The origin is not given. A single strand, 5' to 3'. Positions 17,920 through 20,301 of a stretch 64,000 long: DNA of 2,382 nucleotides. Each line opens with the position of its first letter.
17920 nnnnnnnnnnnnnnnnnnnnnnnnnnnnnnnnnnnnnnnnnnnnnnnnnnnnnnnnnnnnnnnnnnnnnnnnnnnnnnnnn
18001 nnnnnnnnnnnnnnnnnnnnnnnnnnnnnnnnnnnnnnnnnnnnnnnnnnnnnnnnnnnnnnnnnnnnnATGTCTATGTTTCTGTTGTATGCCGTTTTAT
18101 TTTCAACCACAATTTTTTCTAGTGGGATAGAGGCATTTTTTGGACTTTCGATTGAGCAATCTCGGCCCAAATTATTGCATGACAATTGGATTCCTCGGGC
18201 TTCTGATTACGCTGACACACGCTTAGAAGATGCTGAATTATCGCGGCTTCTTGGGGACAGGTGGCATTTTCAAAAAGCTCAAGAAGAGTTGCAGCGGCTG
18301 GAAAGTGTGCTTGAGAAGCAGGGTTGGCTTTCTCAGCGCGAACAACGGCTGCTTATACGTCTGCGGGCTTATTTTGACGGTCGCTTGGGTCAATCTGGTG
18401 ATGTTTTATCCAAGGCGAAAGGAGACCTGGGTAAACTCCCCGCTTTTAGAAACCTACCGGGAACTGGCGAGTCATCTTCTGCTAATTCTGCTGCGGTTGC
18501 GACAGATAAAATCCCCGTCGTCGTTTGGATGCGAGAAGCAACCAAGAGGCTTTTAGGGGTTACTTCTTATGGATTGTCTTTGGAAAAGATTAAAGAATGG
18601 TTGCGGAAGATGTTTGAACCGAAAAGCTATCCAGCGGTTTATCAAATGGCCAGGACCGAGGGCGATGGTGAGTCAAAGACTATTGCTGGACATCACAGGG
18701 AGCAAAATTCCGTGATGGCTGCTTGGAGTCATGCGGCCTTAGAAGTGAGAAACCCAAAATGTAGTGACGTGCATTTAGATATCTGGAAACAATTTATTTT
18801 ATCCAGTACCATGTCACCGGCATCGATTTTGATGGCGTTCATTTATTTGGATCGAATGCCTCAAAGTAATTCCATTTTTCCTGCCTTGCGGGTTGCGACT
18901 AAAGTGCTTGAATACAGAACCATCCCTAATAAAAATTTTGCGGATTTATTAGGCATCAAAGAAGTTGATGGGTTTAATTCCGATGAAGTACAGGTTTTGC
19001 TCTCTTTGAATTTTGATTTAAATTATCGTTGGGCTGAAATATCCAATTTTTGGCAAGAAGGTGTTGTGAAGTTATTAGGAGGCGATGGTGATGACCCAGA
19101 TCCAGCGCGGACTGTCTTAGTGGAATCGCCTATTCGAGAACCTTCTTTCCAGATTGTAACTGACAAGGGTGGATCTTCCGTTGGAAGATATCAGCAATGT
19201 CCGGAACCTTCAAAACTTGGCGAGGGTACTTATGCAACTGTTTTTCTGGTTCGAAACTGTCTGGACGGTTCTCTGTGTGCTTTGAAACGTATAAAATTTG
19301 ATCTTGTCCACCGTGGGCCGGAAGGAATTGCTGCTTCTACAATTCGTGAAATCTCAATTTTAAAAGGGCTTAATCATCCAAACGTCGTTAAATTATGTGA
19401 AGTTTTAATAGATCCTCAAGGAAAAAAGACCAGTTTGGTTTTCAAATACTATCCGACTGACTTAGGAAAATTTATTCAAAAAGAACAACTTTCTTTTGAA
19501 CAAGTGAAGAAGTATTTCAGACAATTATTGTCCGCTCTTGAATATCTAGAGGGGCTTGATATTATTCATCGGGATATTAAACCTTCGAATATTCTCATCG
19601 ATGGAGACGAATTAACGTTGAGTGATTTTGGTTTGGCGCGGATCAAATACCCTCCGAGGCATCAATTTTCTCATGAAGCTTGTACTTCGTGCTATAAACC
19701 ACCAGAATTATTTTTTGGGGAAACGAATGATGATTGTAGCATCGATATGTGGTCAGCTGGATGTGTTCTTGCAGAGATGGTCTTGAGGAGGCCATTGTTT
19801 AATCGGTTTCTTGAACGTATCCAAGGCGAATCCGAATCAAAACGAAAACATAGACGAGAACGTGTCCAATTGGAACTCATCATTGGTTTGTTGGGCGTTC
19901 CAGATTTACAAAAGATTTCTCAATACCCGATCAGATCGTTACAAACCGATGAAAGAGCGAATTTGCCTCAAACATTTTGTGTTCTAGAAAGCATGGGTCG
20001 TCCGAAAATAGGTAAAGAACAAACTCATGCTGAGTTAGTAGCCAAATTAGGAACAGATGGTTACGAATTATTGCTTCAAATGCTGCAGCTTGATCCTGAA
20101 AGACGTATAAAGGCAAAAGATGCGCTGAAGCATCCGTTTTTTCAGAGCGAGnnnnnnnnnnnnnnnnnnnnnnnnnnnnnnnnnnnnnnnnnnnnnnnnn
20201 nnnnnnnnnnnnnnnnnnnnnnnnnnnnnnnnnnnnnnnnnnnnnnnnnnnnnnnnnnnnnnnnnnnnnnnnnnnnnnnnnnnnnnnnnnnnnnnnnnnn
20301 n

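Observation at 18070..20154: Cyclin-like box fused to a CDK-like kinase in one bacterial polypeptide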

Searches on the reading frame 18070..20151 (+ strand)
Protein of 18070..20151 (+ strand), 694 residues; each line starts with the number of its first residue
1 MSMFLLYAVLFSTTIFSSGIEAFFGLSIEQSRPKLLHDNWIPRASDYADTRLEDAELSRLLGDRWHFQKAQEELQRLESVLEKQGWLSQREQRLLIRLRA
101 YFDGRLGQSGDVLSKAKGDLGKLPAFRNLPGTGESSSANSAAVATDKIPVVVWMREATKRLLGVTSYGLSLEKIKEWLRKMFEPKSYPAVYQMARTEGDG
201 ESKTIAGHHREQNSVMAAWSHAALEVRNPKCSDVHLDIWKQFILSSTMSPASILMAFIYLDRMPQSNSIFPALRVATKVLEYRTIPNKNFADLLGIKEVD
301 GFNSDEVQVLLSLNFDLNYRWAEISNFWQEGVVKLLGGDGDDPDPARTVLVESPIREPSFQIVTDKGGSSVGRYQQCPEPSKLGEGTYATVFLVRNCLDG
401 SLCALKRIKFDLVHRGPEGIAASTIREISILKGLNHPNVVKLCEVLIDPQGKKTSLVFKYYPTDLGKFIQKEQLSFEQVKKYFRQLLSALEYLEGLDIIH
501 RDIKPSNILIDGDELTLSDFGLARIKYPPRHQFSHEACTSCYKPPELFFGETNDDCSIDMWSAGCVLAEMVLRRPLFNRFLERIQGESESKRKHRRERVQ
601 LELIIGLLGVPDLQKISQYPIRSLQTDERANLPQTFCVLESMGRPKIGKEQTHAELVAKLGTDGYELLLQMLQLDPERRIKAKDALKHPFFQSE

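Call 3: search_protein_families(library=pfam, proteins=[window:18070-20151:+], max_evalue=10)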
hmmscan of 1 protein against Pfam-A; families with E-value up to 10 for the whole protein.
window:18070-20151:+ (694 aa): 6 families
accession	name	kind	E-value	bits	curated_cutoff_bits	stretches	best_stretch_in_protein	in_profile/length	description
PF00069.31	Pkinase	-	8.8e-51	173.2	31.7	1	381-691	5-263/263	Protein kinase domain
PF07714.23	PK_Tyr_Ser-Thr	-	2.1e-22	80.1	23.1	1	382-572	6-199/258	Protein tyrosine and serine/threonine kinase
PF01636.29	APH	-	0.014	15.6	23.2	1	479-527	154-201/239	Phosphotransferase enzyme family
PF08613.16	Cyclin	-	0.12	13.2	21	1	271-317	104-149/149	Cyclin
PF15371.11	DUF4599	-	0.13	13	34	1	64-91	14-42/88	Domain of unknown function (DUF4599)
PF10707.15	YrbL-PhoP_reg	-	0.25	11.4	31.5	1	478-511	105-138/185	PhoP regulatory network protein YrbL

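Call 4: search_protein_families(library=ncbifam, proteins=[window:18070-20151:+], max_evalue=1)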
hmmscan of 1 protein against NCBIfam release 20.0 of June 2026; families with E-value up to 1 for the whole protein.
window:18070-20151:+ (694 aa): 17 families
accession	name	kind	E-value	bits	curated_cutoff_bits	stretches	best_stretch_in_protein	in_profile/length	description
NF047741.1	antiphage_MADS6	equivalog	1.8e-26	92.8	460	2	381-495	501-609/612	methylation-associated defense system protein kinase MAD6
NF033483.0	PknB_PASTA_kin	equivalog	7.6e-20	71.4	450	1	381-575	13-206/563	Stk1 family PASTA domain-containing Ser/Thr kinase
NF033442.0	BREX_PglW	equivalog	5.2e-15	54.3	990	1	382-570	519-703/1391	BREX system serine/threonine kinase PglW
NF043056.1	T4SS_LegK1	equivalog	3.9e-11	42.2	550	1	497-570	209-283/516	Dot/Icm T4SS effector kinase LegK1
NF052427.1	StpK7MSMEG_1200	equivalog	2.5e-09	36.1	900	1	472-580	103-213/601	serine/threonine protein kinase StpK7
NF038150.1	lanthi_synth_IV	equivalog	1.6e-07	30.1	650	1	472-572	293-391/851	class IV lanthionine synthetase LanL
TIGR03903.1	TOMM_kin_cyc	equivalog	1.2e-05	23.4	705.75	1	424-522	25-128/1267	TOMM system kinase/cyclase fusion protein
NF009651.0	PRK13184.1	equivalog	2.6e-05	22.4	839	1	382-526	9-163/932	serine/threonine-protein kinase PknD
TIGR03724.2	arch_bud32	equivalog_domain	8.6e-05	22.1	125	1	474-526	88-134/193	KEOPS complex kinase/ATPase Bud32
NF038151.1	lanthi_synth_III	equivalog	0.0034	15.8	575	1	477-567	336-419/833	class III lanthionine synthetase LanKC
NF011463.0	PRK14879.1-4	equivalog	0.0073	15.7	188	1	489-526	126-163/237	Kae1-associated kinase Bud32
NF053615.1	SerThrKinAfsKStmc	equivalog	0.0075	14.9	1300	1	487-524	122-159/809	protein serine/threonine kinase AfsK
NF007174.0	PRK09605.1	equivalog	0.0079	14.7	447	1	474-525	427-475/535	bifunctional N(6)-L-threonylcarbamoyladenine synthase/serine/threonine protein kinase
NF011462.0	PRK14879.1-3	equivalog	0.02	14.7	174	1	496-524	101-129/192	Kae1-associated kinase Bud32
NF058632.1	SerThrKinPrkT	equivalog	0.068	12.2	280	1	423-513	57-153/322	serine/threonine protein kinase PrkT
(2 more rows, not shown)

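Call 5: search_solved_structures(query=window:18070-20151:+, max_evalue=0.01, show_alignments=2)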
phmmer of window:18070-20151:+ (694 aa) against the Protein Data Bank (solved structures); distinct sequences matched with E-value up to 0.01: 2514 (the best 60 are shown).
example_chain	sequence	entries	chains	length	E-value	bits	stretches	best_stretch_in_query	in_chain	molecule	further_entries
4eom_A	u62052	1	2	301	2.4e-51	178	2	374-578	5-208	Cyclin-dependent kinase 2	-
1h1p_A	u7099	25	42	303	2.9e-51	177.7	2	372-578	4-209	CELL DIVISION PROTEIN KINASE 2 | CYCLIN-DEPENDENT KINASE 2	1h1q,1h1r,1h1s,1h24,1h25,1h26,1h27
6q4i_A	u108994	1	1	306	3.3e-51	177.6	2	379-578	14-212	Cyclin-dependent kinase 2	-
4eoq_A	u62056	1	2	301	3.3e-51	177.6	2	374-578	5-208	Cyclin-dependent kinase 2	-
6gue_A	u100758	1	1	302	3.4e-51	177.5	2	376-578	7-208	Cyclin-dependent kinase 2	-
4eon_A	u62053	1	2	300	3.5e-51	177.5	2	378-578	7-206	Cyclin-dependent kinase 2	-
2iw8_A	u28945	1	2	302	3.6e-51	177.4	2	376-578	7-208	CELL DIVISION PROTEIN KINASE 2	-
1ogu_A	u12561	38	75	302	3.6e-51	177.4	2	376-578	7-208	CELL DIVISION PROTEIN KINASE 2 | CYCLIN-DEPENDENT KINASE 2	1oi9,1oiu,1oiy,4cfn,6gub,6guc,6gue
4cfu_A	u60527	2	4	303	3.8e-51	177.4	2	377-578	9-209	CYCLIN-DEPENDENT KINASE 2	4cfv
4eos_A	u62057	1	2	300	4.2e-51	177.2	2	378-578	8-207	Cyclin-dependent kinase 2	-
4eop_A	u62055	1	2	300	4.2e-51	177.2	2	378-578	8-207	Cyclin-dependent kinase 2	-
4bcm_A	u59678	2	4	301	4.3e-51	177.2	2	378-578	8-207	CYCLIN-DEPENDENT KINASE 2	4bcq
3qhr_A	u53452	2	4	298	4.5e-51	177.1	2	378-578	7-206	Cell division protein kinase 2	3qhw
1oit_A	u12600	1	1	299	4.6e-51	177.1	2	380-578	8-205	CELL DIVISION PROTEIN KINASE 2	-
4eoo_A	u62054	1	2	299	4.7e-51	177.1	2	378-578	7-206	Cyclin-dependent kinase 2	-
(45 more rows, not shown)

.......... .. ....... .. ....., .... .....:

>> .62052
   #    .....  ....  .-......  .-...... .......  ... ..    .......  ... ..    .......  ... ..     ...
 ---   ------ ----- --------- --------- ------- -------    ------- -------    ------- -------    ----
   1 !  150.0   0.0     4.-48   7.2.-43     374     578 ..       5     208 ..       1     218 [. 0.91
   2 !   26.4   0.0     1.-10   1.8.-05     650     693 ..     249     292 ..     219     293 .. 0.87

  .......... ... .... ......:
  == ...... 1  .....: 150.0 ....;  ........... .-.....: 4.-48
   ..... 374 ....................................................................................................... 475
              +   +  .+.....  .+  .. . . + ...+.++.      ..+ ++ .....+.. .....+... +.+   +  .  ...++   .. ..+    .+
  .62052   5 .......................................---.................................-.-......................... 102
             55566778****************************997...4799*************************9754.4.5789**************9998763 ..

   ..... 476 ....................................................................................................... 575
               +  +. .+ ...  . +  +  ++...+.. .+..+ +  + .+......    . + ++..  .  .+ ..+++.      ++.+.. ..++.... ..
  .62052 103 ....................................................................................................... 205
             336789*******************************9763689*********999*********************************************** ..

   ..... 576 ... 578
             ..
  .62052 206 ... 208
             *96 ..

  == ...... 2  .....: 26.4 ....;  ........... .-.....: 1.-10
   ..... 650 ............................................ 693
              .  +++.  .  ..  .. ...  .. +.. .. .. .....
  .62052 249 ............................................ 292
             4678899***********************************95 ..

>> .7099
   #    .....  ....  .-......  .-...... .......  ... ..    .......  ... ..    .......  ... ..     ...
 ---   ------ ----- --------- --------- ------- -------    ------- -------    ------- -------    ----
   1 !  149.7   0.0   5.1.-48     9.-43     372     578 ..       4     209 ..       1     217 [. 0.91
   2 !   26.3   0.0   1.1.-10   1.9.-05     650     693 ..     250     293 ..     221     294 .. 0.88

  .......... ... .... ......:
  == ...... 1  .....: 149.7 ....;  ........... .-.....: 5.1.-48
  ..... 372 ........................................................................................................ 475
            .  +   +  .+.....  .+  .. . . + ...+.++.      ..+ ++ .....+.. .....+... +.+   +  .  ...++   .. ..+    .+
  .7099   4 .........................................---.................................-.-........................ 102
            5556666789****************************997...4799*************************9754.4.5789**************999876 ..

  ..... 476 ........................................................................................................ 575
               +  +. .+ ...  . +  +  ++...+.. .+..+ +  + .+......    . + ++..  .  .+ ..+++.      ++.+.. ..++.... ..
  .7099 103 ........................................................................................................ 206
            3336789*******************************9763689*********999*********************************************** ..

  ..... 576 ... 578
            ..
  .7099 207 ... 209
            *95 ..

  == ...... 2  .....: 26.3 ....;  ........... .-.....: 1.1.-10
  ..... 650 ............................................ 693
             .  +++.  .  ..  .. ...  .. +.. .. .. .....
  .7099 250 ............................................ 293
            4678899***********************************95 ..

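Call 6: find_homologous_proteins(query=window:18070-20151:+, max_evalue=0.001)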
Query window:18070-20151:+ (694 aa): 218 proteins with E <= 0.001 among 8000 candidates; the best 120 are listed.
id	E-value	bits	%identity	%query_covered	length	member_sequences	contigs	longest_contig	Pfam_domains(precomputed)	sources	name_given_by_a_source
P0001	0.0e+0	1586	100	100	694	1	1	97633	PF07714.24,PF00069.32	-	-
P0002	2.7e-34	137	33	44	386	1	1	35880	PF07714.24,PF00069.32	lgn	-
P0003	4.2e-33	133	32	44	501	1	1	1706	PF07714.24,PF00069.32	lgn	-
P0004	1.8e-32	131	32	45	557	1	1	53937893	PF07714.24,PF00069.32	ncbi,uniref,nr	ncbi:Cdc2-related kinase [Vigna unguiculata]|uniref:Cdc2-related kinase n=1 Tax=Vigna unguiculata Ta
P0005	3.1e-32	130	32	45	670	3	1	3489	PF07714.24,PF00069.32,PF03109.23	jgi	-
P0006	2.0e-29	121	32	27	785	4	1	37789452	PF06293.21,PF07714.24,PF13095.13,PF00069.32,PF00433.30,PF12330.15,PF03109.23,PF14531.13,PF17667.8,PF01636.30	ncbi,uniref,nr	ncbi:LOW QUALITY PROTEIN: ribosomal protein S6 kinase alpha-5-like [Polyodon spathula]|uniref:LOW QU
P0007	1.0e-23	102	30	45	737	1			PF07714.24,PF00069.32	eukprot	eukprot:GHVU01226930.1.p1 GENE.GHVU01226930.1~~GHVU01226930.1.p1 ORF type:complete len:738 (-),score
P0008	1.5e-23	101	28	33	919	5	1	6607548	PF06293.21,PF07714.24,PF00069.32,PF00433.30,PF03109.23,PF14531.13,PF17667.8,PF01636.30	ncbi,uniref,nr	ncbi:ribosomal protein S6 kinase alpha-5 isoform X1 [Diachasma alloeum]|uniref:ribosomal protein S6 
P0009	2.1e-20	91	35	27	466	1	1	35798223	PF07714.24,PF00069.32,PF03822.21,PF03109.23,PF14531.13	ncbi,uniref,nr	ncbi:CBL-interacting protein kinase 2-like [Juglans microcarpa x Juglans regia]|uniref:CBL-interacti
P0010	3.6e-20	90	29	45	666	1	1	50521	PF07714.24,PF00069.32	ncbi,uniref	ncbi:protein kinase [Novymonas esmeraldas]|uniref:Protein kinase n=1 Tax=Novymonas esmeraldas TaxID=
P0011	5.5e-20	89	35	27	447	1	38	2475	PF07714.24,PF00069.32,PF03822.21,PF03109.23,PF14531.13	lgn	-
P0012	5.4e-19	86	32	31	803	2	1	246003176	PF07714.24,PF00069.32,PF14531.13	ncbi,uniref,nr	ncbi:SNF-related serine/threonine-protein kinase [Teleopsis dalmanni]|uniref:SNF-related serine/thre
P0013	6.1e-19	86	34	27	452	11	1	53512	PF07714.24,PF00069.32,PF03822.21,PF03109.23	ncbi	ncbi:hypothetical protein ACQ4PT_038830 [Festuca glaucescens]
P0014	7.2e-19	86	33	28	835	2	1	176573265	PF07714.24,PF00069.32,PF14531.13,PF23312.2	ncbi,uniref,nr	ncbi:SNF-related serine/threonine-protein kinase isoform X2 [Episyrphus balteatus]|uniref:SNF-relate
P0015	8.2e-19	85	33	27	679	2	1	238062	PF07714.24,PF00069.32,PF14531.13,PF23312.2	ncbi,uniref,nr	ncbi:hypothetical protein RRG08_064414 [Elysia crispata]|uniref:SNF-related serine/threonine-protein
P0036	8.0e-14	69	36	23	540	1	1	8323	PF07714.24,PF00069.32,PF00134.29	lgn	-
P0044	1.8e-12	65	32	28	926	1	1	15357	PF14559.13,PF07714.24,PF13431.13,PF00069.32,PF03109.23,PF13424.13,PF13428.13,PF07719.24,PF01636.30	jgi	jgi:serine/threonine protein kinase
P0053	8.2e-11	59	31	33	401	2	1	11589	PF07714.24,PF00069.32,PF06627.18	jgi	jgi:serine/threonine protein kinase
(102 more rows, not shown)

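Call 9: find_encoding_contigs(protein=window:18070-20151:+, flank=10000, max_places=6)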
Protein window:18070-20151:+ (694 aa): no gene with exactly this product is on record in the collection.

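Call 19: predict_structure(protein=window:18070-20151:+)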
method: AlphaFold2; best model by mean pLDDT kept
length: 694 residues; sequences in the alignment: 1
mean_pLDDT: 36.2   pTM: 0.22
mean pLDDT of the five models: 36.2, 27.8, 27.1, 26.5, 26.2
residues with pLDDT >= 90: 0; 70-90: 0; 50-70: 62; < 50: 632
segments of 3 or more residues with pLDDT < 50: 1-64, 108-587, 589-651, 656-660, 671-678, 688-694
pLDDT, mean of each block of 10 residues (from residue 1): 38 35 37 46 40 39 50 61 59 53 50 39 34 32 28 30 32 39 33 31 31 34 31 35 35 36 32 35 36 34 32 30 29 26 26 25 29 28 34 30 30 35 31 30 34 33 42 46 44 33 32 35 27 25 25 26 32 36 43 44 36 32 37 39 36 48 52 46 50 36
secondary structure, 60 per line:
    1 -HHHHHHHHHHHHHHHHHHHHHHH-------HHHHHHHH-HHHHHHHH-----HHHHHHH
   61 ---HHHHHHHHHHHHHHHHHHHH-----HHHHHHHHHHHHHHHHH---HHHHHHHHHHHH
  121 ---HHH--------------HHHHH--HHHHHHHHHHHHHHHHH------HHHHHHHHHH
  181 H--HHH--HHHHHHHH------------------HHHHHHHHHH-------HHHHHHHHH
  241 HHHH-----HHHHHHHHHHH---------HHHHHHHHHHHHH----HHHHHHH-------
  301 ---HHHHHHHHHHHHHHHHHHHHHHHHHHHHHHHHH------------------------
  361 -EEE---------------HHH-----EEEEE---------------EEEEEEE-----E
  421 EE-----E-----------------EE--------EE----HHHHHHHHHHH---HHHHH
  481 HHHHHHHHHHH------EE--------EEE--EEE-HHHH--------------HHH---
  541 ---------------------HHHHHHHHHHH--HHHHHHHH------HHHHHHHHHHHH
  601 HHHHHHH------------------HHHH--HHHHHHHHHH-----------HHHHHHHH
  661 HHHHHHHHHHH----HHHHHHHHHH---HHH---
elements in order (helices of 4 or more, strands of 3 or more residues): H2-24 H32-39 H41-48 H54-60 H64-83 H89-105 H109-120 H141-145 H148-164 H171-181 H189-196 H215-224 H232-244 H250-260 H270-282 H287-293 H304-336 E362-364 E388-392 E408-414 E420-422 H462-472 H476-491 E508-510 E513-515 H517-520 H562-572 H575-582 H589-607 H626-629 H632-641 H653-671 H676-685

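Call 25: find_encoding_contigs(protein=P0036, flank=10000, max_places=4)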
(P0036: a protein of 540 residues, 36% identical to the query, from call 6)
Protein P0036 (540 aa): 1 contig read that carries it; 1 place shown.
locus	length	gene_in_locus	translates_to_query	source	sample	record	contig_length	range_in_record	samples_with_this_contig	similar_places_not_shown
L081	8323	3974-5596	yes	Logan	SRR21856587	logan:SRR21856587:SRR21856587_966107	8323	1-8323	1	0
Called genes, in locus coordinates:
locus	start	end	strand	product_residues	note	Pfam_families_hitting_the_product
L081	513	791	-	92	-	-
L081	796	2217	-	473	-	-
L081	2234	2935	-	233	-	PF12796:Ank_2 (faint), PF13857:Ank_5 (faint), PF00023:Ank (faint), PF13606:Ank_3 (faint), PF13637:Ank_4 (weak)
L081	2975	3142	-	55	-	-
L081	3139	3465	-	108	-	-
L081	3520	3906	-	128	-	-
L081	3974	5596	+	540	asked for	PF00134:Cyclin_N, PF00069:Pkinase, PF07714:PK_Tyr_Ser-Thr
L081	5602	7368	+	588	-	PF00134:Cyclin_N, PF00069:Pkinase, PF07714:PK_Tyr_Ser-Thr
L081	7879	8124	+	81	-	-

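Call 34: find_related_loci(query=P0036, collection=viral_contigs, flank=5000)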
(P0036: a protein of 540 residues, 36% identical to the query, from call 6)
Query P0036 (540 aa) in viral_contigs; peptide patterns used: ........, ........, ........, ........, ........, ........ (x = any residue, [..] = any of these).
6 stretches matched a pattern, but none encodes a relative of the query by tblastn (E <= 1e-3).

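Call 35: find_related_loci(query=window:18070-20151:+, collection=metagenome_contigs, flank=10000)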
Query window:18070-20151:+ (694 aa) in metagenome_contigs; peptide patterns used: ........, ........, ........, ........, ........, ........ (x = any residue, [..] = any of these).
57 stretches matched a pattern; 2 encode a relative of the query (tblastn E <= 1e-3); 2 distinct loci.
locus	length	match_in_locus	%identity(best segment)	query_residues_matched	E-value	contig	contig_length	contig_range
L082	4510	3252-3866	32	368-571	2e-19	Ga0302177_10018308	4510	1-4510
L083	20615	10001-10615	32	368-571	2e-19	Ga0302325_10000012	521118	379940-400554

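Call 36: find_related_loci(query=window:18070-20151:+, collection=viral_contigs, flank=5000)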
Query window:18070-20151:+ (694 aa) in viral_contigs; peptide patterns used: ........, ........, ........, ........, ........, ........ (x = any residue, [..] = any of these).
2 stretches matched a pattern, but none encodes a relative of the query by tblastn (E <= 1e-3).
